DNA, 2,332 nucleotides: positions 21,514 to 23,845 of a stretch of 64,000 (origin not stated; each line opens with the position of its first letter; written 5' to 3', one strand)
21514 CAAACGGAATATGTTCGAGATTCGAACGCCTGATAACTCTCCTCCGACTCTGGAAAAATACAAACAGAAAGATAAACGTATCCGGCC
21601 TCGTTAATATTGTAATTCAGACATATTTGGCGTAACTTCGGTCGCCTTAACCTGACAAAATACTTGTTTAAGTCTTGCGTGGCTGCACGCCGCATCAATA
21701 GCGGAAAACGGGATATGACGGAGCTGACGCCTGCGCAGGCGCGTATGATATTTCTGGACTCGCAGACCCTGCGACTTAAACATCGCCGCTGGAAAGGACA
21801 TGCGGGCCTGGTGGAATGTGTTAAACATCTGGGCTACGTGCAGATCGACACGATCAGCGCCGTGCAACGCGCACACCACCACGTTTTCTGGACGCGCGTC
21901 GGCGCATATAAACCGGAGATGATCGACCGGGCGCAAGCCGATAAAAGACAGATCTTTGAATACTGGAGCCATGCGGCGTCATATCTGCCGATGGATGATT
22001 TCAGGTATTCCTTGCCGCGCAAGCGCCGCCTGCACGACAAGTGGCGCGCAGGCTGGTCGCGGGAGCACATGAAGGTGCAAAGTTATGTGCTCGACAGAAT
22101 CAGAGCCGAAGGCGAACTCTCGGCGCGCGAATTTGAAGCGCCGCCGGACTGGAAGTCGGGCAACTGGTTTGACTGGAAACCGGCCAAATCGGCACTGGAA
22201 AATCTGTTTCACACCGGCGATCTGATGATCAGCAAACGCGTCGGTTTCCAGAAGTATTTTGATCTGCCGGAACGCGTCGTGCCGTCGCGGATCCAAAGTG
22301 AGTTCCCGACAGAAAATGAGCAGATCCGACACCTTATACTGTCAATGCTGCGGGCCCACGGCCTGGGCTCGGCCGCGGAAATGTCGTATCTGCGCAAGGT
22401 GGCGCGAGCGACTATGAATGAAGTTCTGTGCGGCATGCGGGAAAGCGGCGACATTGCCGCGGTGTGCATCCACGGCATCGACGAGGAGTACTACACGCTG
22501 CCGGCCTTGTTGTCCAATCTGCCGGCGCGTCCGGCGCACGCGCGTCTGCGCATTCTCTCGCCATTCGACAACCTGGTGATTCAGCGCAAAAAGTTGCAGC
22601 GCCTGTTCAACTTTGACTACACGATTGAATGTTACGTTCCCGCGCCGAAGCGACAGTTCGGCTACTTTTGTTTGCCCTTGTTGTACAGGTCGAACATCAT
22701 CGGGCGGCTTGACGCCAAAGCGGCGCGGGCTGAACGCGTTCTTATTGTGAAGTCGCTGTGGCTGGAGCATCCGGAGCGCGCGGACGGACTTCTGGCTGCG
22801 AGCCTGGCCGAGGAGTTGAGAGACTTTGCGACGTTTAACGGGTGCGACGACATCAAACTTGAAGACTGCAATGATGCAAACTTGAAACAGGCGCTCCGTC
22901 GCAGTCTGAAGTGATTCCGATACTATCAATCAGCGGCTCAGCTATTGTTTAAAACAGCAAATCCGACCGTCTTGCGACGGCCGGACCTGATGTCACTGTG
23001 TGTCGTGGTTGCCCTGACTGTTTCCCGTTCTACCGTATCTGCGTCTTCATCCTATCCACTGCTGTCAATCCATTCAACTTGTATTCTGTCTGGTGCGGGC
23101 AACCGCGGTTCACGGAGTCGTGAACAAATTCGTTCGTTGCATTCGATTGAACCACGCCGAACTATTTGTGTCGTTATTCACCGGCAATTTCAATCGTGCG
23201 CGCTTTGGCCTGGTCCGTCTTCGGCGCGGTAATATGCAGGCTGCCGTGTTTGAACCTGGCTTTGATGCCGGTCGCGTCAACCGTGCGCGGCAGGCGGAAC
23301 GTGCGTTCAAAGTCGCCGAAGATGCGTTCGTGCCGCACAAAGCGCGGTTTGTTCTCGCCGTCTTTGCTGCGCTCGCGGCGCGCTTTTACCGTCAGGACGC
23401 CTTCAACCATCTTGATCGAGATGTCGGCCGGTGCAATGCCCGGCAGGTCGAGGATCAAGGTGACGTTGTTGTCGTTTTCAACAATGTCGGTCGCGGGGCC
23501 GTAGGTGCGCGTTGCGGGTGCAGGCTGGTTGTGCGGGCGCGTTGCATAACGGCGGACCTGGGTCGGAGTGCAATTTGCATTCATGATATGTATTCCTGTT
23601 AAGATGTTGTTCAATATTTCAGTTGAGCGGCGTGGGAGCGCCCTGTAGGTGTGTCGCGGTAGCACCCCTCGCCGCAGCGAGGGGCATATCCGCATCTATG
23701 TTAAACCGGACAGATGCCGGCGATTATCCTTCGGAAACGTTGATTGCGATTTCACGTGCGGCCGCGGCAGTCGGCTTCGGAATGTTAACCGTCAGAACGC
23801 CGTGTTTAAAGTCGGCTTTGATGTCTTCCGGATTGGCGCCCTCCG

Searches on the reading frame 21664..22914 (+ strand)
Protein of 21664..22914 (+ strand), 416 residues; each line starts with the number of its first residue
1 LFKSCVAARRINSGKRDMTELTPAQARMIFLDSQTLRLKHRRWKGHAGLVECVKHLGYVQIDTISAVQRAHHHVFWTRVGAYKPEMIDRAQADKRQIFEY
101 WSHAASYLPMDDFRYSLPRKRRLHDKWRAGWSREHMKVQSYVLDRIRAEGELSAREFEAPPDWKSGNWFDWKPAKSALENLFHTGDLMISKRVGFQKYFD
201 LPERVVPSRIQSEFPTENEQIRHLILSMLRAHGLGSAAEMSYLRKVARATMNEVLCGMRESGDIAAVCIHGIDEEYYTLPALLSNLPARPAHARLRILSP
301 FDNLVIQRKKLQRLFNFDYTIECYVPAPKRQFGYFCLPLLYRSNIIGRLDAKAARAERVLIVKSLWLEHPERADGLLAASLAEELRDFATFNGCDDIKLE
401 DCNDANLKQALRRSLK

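Call 93: search_protein_families(library=pfam, proteins=[window:21664-22914:+], max_evalue=0.001)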
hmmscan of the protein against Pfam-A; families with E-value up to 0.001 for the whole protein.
window:21664-22914:+ (416 aa): 1 family
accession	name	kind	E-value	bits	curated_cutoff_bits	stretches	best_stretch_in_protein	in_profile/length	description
PF06224.18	AlkZ-like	-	1e-72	246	25.9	1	53-391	1-329/329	DNA glycosylase AlkZ-like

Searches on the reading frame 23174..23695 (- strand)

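Call 93: search_protein_families(library=pfam, proteins=[window:23174-23695:-], max_evalue=0.001)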
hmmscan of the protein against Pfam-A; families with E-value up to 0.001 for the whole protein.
window:23174-23695:- (173 aa): 2 families
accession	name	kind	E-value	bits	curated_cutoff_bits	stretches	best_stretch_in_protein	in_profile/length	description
PF00011.27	HSP20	-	5.4e-20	71.8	20.8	1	70-170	1-101/102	Hsp20/alpha crystallin family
PF17886.7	ArsA_HSP20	-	2.1e-06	27.6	22.5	1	75-156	1-62/63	HSP20-like domain found in ArsA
